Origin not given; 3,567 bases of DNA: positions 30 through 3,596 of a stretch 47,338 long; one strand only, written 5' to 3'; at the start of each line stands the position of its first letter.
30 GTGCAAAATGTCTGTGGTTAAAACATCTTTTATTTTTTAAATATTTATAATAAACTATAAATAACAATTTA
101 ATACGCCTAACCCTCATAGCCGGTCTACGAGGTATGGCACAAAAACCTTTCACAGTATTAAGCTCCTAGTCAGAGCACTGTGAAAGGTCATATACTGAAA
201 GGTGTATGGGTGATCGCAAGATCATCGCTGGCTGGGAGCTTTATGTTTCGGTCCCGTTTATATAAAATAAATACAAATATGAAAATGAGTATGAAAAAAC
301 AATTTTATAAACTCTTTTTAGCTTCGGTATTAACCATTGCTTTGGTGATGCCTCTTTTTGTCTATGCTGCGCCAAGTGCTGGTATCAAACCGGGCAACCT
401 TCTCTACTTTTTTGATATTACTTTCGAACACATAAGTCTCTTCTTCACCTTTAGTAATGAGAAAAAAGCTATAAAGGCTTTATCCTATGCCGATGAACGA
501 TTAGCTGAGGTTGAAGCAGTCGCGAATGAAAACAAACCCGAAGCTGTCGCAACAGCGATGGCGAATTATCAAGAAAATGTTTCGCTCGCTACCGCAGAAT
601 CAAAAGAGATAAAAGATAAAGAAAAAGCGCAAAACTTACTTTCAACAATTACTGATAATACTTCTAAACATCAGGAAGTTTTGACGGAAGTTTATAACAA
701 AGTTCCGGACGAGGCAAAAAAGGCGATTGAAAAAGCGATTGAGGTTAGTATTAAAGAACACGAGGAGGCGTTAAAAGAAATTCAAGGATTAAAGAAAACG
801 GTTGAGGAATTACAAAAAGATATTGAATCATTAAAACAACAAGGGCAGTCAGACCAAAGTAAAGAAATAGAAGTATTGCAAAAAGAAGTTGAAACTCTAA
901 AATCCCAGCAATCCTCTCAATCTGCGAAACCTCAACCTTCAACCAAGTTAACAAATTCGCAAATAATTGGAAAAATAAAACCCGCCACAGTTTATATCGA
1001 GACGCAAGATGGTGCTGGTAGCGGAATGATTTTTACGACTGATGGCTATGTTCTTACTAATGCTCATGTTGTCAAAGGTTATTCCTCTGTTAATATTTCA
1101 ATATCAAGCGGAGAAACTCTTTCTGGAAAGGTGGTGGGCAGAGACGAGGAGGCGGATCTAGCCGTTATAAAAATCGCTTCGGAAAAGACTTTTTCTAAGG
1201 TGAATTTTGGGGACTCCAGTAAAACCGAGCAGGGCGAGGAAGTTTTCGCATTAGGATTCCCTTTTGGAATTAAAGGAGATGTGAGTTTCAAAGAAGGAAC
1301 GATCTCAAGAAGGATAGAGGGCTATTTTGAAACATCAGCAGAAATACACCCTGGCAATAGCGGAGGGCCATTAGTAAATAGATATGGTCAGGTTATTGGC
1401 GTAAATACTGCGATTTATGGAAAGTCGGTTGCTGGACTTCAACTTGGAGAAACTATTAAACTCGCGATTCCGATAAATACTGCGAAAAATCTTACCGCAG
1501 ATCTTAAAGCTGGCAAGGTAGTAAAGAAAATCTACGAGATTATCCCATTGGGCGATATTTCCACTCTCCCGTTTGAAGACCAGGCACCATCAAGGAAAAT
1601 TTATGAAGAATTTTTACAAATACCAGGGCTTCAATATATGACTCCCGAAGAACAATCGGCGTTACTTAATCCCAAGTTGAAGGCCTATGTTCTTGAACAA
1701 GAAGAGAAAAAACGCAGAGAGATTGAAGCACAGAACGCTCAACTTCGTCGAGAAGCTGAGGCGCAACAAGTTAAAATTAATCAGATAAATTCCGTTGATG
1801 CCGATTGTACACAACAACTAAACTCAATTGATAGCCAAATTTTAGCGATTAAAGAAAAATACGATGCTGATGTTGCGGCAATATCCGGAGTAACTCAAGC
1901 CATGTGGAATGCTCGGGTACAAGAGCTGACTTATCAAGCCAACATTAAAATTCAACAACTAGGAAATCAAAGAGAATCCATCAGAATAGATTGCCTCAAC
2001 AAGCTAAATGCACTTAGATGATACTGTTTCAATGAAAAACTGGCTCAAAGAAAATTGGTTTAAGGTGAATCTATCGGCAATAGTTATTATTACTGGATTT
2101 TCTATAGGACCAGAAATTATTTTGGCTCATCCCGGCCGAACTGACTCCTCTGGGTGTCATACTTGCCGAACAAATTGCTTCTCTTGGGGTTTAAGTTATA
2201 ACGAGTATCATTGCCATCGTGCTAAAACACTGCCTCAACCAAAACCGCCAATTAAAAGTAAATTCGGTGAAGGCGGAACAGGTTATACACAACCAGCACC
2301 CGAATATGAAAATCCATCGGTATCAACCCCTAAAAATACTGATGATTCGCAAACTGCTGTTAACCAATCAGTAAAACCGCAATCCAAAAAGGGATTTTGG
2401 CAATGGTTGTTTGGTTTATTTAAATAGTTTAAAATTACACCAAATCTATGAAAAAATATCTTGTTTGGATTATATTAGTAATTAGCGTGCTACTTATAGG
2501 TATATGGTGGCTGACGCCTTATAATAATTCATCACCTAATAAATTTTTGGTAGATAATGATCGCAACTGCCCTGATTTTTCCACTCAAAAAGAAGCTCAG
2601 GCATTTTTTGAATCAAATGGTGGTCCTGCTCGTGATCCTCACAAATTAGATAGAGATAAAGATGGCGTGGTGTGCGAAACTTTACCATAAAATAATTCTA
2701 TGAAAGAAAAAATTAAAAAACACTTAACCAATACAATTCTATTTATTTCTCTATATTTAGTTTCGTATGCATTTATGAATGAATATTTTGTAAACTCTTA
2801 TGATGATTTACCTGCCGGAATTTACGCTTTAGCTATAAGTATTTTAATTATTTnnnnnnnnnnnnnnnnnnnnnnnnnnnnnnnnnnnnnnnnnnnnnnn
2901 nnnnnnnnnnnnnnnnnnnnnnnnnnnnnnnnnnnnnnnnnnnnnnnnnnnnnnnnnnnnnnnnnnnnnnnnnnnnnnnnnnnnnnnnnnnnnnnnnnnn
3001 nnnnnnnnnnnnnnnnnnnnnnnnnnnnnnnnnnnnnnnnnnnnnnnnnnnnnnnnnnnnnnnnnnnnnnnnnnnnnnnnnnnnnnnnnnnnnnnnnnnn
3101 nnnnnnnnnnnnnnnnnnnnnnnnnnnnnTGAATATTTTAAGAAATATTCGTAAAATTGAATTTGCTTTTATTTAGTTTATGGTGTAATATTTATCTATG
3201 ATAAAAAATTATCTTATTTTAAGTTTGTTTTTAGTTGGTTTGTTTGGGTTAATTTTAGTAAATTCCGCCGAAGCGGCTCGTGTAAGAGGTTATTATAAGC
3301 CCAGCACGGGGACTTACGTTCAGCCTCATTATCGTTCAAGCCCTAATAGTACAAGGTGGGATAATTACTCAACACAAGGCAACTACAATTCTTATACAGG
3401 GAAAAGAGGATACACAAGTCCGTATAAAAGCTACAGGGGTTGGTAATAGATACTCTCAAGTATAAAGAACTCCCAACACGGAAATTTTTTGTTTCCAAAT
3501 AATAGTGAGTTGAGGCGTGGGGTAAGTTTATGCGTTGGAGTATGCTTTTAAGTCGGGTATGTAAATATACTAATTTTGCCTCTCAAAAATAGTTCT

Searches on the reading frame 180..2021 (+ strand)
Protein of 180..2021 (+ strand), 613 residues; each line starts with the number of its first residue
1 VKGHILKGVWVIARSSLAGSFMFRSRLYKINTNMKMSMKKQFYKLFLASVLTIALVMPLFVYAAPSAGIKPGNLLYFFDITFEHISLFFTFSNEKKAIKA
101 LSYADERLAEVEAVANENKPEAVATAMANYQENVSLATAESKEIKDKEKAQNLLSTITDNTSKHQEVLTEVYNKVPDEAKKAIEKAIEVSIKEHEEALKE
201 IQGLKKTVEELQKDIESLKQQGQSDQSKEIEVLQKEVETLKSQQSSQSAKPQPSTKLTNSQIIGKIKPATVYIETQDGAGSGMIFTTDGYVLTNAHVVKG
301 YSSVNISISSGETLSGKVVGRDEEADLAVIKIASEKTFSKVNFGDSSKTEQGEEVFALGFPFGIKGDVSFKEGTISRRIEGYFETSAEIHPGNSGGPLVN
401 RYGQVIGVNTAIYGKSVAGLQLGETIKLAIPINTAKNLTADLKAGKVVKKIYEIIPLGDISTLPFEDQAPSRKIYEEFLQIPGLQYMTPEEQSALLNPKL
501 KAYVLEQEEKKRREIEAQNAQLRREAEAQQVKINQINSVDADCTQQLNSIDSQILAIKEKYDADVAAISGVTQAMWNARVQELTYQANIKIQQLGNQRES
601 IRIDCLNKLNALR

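Call 7: search_protein_families(library=pfam, proteins=[window:180-2021:+], max_evalue=1)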
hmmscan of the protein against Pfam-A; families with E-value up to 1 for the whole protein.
window:180-2021:+ (613 aa): 9 families
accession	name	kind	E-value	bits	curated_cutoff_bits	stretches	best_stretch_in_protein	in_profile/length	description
PF13365.12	Trypsin_2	-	1.6e-32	113.7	27.6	1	280-408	1-144/144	Trypsin-like peptidase domain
PF18915.5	DUF5667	-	4e-21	75.7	27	1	68-178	1-99/99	Domain of unknown function (DUF5667)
PF00089.32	Trypsin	-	1.9e-12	47.9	20.6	1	272-418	17-204/220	Trypsin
PF12097.14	DUF3573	-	0.0022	17.4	26.6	1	196-291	40-137/383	Protein of unknown function (DUF3573)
PF06810.17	Phage_scaffold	-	0.0054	17.2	35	1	169-250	13-92/170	Phage capsid assembly scaffolding protein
PF10459.15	Peptidase_S46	-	0.13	11.3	22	1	383-409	624-650/698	Peptidase S46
PF05579.19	Peptidase_S32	-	0.23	11.1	24.7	0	279-411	113-227/297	Equine arteritis virus serine endopeptidase S32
PF19174.5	DUF5856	-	0.38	12.3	34.6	1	158-240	4-86/94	Family of unknown function (DUF5856)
PF18035.6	Bap31_Bap29_C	-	0.97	10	30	0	199-224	1-26/52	Bap31/Bap29 cytoplasmic coiled-coil domain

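Call 68: search_protein_families(library=phrogs, proteins=[window:180-2021:+], max_evalue=0.001)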
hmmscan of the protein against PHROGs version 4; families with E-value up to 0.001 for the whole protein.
window:180-2021:+ (613 aa): 3 families
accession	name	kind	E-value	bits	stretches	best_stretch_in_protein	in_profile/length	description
phrog_11383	-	unknown function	2e-43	150.4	1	233-443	155-356/462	-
phrog_9683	-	other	5.9e-18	66.2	1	250-439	27-221/233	protease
phrog_18002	-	unknown function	1.1e-05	26.1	0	386-412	253-279/330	-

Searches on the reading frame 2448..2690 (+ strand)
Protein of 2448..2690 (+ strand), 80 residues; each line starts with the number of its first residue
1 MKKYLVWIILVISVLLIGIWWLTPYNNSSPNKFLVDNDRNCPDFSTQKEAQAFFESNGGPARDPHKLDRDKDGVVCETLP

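Call 7: search_protein_families(library=pfam, proteins=[window:2448-2690:+], max_evalue=1)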
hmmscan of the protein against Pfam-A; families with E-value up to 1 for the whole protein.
window:2448-2690:+ (80 aa): 1 family
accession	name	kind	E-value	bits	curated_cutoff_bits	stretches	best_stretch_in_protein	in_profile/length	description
PF05901.16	Excalibur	-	6.8e-08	33.2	22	1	39-77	2-36/36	Excalibur calcium-binding domain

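Call 68: search_protein_families(library=phrogs, proteins=[window:2448-2690:+], max_evalue=0.001)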
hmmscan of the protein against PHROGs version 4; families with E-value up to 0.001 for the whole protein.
window:2448-2690:+ (80 aa): 2 families
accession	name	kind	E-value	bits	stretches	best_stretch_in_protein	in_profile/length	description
phrog_27159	-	unknown function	4.7e-13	50.5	1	1-78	1-72/138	-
phrog_5854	-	unknown function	4.1e-09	37.4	1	1-78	1-64/76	-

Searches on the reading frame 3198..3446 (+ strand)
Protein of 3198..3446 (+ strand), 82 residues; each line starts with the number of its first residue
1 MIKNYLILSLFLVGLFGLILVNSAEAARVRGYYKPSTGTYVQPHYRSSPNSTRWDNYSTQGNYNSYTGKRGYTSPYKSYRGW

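Call 7: search_protein_families(library=pfam, proteins=[window:3198-3446:+], max_evalue=1)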
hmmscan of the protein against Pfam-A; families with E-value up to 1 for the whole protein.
window:3198-3446:+ (82 aa): 1 family
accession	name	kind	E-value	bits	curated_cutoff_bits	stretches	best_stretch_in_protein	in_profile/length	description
PF16492.10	Cadherin_C_2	-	0.11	13.7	31.5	1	4-66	4-66/85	Cadherin cytoplasmic C-terminal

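Call 68: search_protein_families(library=phrogs, proteins=[window:3198-3446:+], max_evalue=0.001)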
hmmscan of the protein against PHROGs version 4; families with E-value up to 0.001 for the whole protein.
window:3198-3446:+ (82 aa): 1 family
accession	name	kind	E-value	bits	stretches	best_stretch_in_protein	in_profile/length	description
phrog_29674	-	unknown function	2.4e-14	54.5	1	6-75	8-72/74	-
